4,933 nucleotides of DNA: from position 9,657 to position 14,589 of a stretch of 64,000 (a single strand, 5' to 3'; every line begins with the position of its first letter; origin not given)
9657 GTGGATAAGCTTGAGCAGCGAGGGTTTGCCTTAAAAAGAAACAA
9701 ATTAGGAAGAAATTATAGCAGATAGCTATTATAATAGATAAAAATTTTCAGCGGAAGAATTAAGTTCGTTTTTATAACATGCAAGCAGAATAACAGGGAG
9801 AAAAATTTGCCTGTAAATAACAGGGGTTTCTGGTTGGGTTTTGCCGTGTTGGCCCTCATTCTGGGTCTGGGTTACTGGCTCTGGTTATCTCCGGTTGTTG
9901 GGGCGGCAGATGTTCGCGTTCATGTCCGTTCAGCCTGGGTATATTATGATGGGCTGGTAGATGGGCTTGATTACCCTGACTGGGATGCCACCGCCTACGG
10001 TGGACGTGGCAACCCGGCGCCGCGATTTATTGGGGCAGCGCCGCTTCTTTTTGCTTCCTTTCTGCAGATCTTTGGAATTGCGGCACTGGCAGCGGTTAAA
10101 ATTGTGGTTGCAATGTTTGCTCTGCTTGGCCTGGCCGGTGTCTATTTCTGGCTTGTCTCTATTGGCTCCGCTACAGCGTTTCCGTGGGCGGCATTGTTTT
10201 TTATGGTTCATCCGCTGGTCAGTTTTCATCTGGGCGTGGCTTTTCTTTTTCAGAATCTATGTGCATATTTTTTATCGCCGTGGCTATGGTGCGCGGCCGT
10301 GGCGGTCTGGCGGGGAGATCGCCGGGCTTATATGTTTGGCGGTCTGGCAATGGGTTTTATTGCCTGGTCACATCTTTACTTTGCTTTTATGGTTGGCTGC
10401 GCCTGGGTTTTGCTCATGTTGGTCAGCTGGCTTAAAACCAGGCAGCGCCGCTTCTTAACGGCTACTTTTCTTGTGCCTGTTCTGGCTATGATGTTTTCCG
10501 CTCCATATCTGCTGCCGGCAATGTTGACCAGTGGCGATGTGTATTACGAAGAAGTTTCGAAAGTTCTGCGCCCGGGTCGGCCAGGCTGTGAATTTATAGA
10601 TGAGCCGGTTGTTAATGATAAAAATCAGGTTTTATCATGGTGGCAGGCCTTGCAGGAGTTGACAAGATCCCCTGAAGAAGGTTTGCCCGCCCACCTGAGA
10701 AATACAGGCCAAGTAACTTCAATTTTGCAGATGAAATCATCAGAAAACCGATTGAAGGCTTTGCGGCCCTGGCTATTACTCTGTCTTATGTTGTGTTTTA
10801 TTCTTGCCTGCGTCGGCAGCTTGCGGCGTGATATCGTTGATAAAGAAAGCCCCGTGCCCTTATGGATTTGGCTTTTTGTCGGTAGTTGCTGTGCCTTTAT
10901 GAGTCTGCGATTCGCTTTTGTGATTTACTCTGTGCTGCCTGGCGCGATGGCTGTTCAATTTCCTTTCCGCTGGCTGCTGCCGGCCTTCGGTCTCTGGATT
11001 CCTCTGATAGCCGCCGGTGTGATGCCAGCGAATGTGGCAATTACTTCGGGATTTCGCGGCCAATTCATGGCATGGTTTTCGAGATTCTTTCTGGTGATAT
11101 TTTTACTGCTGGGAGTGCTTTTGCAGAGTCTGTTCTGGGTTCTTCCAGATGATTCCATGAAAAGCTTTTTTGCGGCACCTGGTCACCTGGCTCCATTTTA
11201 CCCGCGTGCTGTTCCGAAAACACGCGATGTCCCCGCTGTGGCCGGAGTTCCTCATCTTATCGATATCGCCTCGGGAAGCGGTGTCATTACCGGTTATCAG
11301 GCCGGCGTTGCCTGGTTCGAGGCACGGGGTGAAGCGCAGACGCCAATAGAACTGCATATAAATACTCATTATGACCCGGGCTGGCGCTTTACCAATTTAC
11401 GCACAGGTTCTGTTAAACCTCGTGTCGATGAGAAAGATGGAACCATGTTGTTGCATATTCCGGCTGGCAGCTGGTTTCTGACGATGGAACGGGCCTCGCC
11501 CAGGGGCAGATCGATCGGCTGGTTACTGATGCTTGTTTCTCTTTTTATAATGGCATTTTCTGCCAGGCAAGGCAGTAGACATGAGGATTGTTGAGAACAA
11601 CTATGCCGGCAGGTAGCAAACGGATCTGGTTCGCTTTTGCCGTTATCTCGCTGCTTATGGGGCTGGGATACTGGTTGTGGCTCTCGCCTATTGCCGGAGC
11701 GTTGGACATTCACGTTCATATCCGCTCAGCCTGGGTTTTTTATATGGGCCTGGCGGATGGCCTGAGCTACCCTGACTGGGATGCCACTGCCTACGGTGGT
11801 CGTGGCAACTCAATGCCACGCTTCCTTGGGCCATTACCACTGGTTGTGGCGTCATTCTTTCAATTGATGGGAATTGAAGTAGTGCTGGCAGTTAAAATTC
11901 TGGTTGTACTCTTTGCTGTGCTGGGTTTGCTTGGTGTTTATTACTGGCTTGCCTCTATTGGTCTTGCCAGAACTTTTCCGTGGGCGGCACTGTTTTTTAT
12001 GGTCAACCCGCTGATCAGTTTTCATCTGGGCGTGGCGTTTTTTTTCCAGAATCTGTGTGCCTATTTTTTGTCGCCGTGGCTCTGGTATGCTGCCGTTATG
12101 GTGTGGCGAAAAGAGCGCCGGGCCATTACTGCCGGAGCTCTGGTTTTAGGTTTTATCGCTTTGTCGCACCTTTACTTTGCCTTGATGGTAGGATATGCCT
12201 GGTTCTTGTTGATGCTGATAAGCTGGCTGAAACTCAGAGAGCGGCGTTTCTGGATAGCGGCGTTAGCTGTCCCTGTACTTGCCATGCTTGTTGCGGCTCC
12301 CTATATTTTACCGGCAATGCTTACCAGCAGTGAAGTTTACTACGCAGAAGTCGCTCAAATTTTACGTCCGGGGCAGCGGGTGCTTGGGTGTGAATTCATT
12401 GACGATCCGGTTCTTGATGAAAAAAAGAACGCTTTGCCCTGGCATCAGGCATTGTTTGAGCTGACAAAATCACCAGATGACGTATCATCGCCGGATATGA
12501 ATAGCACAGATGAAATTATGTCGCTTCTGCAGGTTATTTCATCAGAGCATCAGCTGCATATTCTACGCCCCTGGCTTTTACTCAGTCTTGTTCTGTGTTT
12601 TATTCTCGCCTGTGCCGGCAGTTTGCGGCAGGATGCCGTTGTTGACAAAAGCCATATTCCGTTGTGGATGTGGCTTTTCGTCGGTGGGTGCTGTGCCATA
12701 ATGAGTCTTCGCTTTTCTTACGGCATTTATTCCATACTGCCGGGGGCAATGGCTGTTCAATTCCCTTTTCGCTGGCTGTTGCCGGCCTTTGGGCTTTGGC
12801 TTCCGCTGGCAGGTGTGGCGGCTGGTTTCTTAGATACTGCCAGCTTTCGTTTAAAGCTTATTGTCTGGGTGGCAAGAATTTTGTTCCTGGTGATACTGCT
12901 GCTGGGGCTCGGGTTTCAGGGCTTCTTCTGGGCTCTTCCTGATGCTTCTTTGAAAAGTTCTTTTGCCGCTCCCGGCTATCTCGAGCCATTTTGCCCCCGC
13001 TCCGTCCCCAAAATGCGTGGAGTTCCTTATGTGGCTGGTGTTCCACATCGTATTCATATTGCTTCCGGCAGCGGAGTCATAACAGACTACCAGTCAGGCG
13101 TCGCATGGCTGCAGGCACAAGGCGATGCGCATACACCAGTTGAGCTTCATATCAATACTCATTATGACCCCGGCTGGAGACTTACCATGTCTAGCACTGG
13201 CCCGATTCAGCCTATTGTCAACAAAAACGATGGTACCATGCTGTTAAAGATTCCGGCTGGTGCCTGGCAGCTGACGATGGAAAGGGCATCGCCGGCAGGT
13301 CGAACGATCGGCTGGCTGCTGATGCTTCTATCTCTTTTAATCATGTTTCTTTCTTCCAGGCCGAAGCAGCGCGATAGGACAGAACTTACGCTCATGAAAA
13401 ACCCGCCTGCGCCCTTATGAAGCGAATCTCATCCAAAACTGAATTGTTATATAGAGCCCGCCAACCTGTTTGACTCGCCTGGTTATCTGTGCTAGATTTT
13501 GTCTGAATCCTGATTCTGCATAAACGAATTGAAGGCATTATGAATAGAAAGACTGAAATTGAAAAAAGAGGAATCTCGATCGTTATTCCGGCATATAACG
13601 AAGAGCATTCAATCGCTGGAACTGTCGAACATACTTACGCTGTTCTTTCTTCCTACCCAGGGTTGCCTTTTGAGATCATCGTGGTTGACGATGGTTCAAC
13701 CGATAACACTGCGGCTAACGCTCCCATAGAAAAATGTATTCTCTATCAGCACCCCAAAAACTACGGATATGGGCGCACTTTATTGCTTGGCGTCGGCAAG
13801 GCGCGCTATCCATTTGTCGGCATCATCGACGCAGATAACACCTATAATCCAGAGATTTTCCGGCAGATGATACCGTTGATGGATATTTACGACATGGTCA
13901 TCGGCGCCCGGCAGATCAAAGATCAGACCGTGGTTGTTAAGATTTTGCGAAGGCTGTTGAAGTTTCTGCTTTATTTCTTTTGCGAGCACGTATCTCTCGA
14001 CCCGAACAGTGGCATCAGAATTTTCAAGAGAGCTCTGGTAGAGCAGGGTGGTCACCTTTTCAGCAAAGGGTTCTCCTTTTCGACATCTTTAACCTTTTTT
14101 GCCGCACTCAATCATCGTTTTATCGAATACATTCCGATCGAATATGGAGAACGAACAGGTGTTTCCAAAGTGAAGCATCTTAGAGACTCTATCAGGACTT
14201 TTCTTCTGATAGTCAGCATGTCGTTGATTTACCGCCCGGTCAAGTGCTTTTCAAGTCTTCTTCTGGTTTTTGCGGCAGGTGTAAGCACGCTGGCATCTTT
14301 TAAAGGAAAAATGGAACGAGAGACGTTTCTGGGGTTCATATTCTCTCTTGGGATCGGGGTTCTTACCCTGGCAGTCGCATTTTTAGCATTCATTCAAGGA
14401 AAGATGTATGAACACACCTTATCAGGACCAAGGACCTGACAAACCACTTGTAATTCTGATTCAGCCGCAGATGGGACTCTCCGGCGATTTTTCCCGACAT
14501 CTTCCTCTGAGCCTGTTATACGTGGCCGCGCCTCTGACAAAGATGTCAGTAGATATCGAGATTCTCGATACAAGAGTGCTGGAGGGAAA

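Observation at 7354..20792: Envelope glycan or protein-glycosylation cluster built around three paralogous GT-C-like membrane proteins and a TMTC-like GT-C/TPR protein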

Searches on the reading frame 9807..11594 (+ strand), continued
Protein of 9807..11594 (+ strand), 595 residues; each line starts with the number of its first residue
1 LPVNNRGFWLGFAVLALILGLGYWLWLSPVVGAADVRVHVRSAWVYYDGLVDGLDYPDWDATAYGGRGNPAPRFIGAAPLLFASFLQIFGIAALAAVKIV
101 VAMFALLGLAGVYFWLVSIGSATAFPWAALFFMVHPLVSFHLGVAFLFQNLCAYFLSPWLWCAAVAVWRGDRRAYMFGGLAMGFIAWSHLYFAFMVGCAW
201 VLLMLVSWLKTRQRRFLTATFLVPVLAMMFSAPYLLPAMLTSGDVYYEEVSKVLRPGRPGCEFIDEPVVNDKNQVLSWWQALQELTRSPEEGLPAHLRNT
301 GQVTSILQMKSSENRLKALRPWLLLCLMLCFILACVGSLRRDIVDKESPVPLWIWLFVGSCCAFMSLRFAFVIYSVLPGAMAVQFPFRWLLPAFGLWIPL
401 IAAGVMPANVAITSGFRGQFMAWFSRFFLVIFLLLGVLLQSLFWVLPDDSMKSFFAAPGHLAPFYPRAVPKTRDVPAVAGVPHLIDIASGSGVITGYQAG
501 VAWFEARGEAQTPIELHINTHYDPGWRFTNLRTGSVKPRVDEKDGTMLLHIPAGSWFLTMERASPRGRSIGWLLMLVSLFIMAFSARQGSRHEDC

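Call 72: find_encoding_contigs(protein=P0002, flank=10000, max_places=1)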
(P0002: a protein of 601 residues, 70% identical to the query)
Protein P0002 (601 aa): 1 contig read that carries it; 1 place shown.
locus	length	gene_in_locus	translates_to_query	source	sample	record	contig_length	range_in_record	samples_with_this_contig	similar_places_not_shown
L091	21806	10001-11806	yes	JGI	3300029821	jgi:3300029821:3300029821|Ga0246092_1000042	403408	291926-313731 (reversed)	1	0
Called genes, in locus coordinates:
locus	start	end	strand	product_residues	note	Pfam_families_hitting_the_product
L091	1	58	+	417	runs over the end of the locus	PF07714:PK_Tyr_Ser-Thr, PF00069:Pkinase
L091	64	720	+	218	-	PF00834:Ribul_P_3_epim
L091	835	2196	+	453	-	PF14559:TPR_19 (weak), PF13371:TPR_9, PF13428:TPR_14 (weak), PF13432:TPR_16, PF14559:TPR_19 (weak), PF12895:ANAPC3 (weak), PF14559:TPR_19 (weak), PF13432:TPR_16 (weak), +23 more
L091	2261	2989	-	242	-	PF06750:A24_N_bact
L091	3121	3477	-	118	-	PF07963:N_methyl, PF26697:ComGC_C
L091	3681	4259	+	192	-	PF08241:Methyltransf_11 (faint)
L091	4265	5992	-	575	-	-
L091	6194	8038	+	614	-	-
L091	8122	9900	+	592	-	PF10131:PTPS_related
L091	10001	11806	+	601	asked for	PF10131:PTPS_related (weak)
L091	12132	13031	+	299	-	PF13641:Glyco_tranf_2_3 (weak), PF00535:Glycos_transf_2, PF10111:Glyco_tranf_2_2 (weak)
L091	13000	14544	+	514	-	PF02310:B12-binding, PF04055:Radical_SAM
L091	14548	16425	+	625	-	PF13522:GATase_6, PF13537:GATase_7, PF00733:Asn_synthase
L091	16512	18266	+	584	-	PF13428:TPR_14 (faint), PF00515:TPR_1 (faint), PF07719:TPR_2 (faint), PF13181:TPR_8 (faint), PF13414:TPR_11 (faint), PF13431:TPR_17 (faint), PF14559:TPR_19 (faint), PF13432:TPR_16 (weak), +2 more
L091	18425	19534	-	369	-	PF13847:Methyltransf_31 (weak), PF08241:Methyltransf_11, PF13649:Methyltransf_25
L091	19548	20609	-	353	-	PF00437:T2SSE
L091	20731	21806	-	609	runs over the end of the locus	PF05157:MshEN, PF00437:T2SSE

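Call 73: search_protein_families(library=pfam, proteins=[L003:6929-9802:+, L003:4214-5173:-], max_evalue=0.01)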
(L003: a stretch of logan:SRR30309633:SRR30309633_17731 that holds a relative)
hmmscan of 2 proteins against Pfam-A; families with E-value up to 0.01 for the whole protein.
L003:6929-9802:+ (957 aa): 0 families

L003:4214-5173:- (319 aa): 0 families

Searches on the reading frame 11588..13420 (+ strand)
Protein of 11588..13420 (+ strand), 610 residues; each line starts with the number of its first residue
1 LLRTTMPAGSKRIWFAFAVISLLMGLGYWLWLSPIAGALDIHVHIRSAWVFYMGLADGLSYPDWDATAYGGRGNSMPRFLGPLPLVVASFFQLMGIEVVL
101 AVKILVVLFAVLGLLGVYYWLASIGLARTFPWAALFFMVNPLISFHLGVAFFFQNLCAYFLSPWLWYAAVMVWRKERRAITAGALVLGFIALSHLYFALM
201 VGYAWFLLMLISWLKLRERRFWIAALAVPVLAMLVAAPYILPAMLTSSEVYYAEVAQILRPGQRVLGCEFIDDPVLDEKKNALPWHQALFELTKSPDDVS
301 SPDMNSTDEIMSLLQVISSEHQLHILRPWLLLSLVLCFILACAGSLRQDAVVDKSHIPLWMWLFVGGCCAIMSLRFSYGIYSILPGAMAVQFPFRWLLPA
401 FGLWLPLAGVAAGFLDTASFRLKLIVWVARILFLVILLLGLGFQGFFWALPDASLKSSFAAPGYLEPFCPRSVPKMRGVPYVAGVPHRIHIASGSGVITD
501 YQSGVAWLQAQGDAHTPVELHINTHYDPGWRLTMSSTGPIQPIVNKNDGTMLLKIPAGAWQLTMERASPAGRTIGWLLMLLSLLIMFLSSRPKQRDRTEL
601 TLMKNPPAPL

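Call 3: search_protein_families(library=pfam, proteins=[window:11588-13420:+], max_evalue=0.01)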
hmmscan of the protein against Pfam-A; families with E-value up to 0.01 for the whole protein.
window:11588-13420:+ (610 aa): 2 families
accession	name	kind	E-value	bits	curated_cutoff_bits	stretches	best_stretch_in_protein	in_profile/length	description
PF10131.15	PTPS_related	-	1.1e-05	24.5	26.4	1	78-244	2-169/621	6-pyruvoyl-tetrahydropterin synthase related domain; membrane protein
PF19732.4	SpoIIE_N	-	0.0097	14.9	27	0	141-251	45-151/605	Stage II sporulation protein E N-terminal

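Call 5: search_protein_families(library=ncbifam, proteins=[window:11588-13420:+], max_evalue=0.01)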
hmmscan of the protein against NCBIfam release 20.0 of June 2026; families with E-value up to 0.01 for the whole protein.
window:11588-13420:+ (610 aa): 0 families

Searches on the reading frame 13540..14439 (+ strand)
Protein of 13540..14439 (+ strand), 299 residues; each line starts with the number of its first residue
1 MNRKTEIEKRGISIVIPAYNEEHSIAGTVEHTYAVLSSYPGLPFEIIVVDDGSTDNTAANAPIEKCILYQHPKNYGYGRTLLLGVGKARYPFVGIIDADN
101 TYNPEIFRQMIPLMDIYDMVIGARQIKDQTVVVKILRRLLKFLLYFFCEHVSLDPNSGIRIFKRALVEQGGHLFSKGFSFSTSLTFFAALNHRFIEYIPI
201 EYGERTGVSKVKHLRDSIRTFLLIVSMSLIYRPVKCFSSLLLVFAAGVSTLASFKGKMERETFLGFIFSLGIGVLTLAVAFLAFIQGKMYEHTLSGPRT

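Call 3: search_protein_families(library=pfam, proteins=[window:13540-14439:+], max_evalue=0.01)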
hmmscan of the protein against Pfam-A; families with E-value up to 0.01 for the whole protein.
window:13540-14439:+ (299 aa): 3 families
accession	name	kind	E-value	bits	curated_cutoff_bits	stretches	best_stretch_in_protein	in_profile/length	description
PF00535.33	Glycos_transf_2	-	1.7e-24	87.1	23.3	1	13-168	1-165/168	Glycosyl transferase family 2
PF10111.15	Glyco_tranf_2_2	-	5.2e-06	26.6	27.3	1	13-119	1-111/276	Glycosyltransferase like family 2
PF13641.12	Glyco_tranf_2_3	-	6.7e-06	26.7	27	1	12-136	3-135/230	Glycosyltransferase like family 2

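Call 5: search_protein_families(library=ncbifam, proteins=[window:13540-14439:+], max_evalue=0.01)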
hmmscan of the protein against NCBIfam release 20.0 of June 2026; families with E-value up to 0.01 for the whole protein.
window:13540-14439:+ (299 aa): 19 families
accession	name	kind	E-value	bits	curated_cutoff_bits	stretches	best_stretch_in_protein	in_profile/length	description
TIGR04182.1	glyco_TIGR04182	equivalog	4.1e-20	72.3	325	1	12-245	2-235/293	S-layer glycoprotein N-glycosyltransferase AglJ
NF007986.1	PRK10714.1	equivalog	2.2e-14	53.2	529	1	11-253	7-250/316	undecaprenyl-phosphate 4-deoxy-4-formamido-L-arabinose transferase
NF058614.1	PPMAGASynPpgS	equivalog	6.3e-13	48.7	370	1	13-193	3-187/226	polyprenyl-phospho-N-acetylgalactosaminyl synthase PpgS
NF047588.1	GlcsyltransPgfSStrep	equivalog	2.4e-12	46.7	500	1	12-168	3-165/308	glycosyltransferase PgfS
TIGR03937.1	PgaC_IcaA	equivalog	4e-12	45.8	422.3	1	8-114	43-150/407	poly-beta-1,6-N-acetyl-D-glucosamine synthase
TIGR04283.1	glyco_like_mftF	equivalog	1.1e-11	44.8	182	1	12-142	1-127/221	TIGR04283 family arsenosugar biosynthesis glycosyltransferase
NF010496.0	PRK13915.1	equivalog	2.7e-10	39.8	262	1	8-100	29-127/307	glucosyl-3-phosphoglycerate synthase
NF041391.1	DPhHxTase_Halo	equivalog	3.4e-08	32.7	375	1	18-216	3-197/213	dolichyl-phosphate hexose transferase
NF041875.1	EPS_EpsD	equivalog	5.9e-08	32.5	370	1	12-107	1-97/325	exopolysaccharide biosynthesis glycosyltransferase EpsD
NF007482.0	PRK10073.1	equivalog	2.1e-07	30.3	423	1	9-113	5-109/334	glycosyltransferase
TIGR03965.1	mycofact_glyco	equivalog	1.5e-06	27.3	280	1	8-121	72-186/467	mycofactocin biosynthesis glycosyltransferase MftF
TIGR03469.1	HpnB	hypoth_equivalog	4e-06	26.1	379.25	1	12-61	46-92/386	hopene-associated glycosyltransferase HpnB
NF047683.1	TeichurnBiosyTuaG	equivalog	1.3e-05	25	400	1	9-115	5-112/252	teichuronic acid biosynthesis protein TuaG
NF041865.1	EpsU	equivalog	5.3e-05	22.4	700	1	9-62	38-89/394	exopolysaccharide biosynthesis GT2 family glycosyltransferase EpsU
NF038302.1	EPS_HpsE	equivalog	8.6e-05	21.7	300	1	12-105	3-102/307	hormogonium polysaccharide biosynthesis glycosyltransferase HpsE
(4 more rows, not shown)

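Call 35: search_solved_structures(query=window:13540-14439:+, max_evalue=0.001)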
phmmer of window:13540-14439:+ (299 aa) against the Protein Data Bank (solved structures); distinct sequences matched with E-value up to 0.001: 17.
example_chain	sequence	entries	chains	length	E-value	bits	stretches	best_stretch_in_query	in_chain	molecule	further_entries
9hwj_A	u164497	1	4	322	1.5e-12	50.5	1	10-252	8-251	Undecaprenyl-phosphate 4-deoxy-4-formamido-L-arabinose transferase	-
2z87_A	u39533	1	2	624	5.4e-12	48.7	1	10-128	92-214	Chondroitin synthase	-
2z86_A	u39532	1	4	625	5.5e-12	48.7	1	10-128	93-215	Chondroitin synthase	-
9bhc_C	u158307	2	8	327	7.8e-11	45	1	11-251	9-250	Undecaprenyl-phosphate 4-deoxy-4-formamido-L-arabinose transferase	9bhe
8vxh_A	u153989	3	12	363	1.1e-10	44.5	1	11-251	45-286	Undecaprenyl-phosphate 4-deoxy-4-formamido-L-arabinose transferase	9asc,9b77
5mlz_A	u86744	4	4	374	1.1e-07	34.6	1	10-212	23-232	Dolichol monophosphate mannose synthase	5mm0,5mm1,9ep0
5ekp_C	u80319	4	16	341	3.1e-07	33.1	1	12-168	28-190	Uncharacterized glycosyltransferase sll0501 | Glycosyltransferase sll0501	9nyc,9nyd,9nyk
9nye_A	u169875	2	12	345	3.2e-07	33.1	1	12-168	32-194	Glycosyltransferase sll0501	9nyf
5eke_A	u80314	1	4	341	3.6e-07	32.9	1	12-168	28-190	Uncharacterized glycosyltransferase sll0501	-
6p61_A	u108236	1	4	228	2.6e-06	30.1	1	11-106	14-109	Glycosyltransferase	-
7pdo_A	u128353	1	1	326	4.5e-05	26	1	10-61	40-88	Glucosyl-3-phosphoglycerate synthase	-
7p5l_A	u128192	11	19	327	4.6e-05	26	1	10-61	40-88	Glucosyl-3-phosphoglycerate synthase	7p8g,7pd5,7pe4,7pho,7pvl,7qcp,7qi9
9omm_A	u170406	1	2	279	0.00023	23.7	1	12-107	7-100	Glycosyltransferase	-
9omh_A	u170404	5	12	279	0.00023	23.7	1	12-107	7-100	Glycosyltransferase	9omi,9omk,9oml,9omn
9omj_A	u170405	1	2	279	0.00027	23.5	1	12-107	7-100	Glycosyltransferase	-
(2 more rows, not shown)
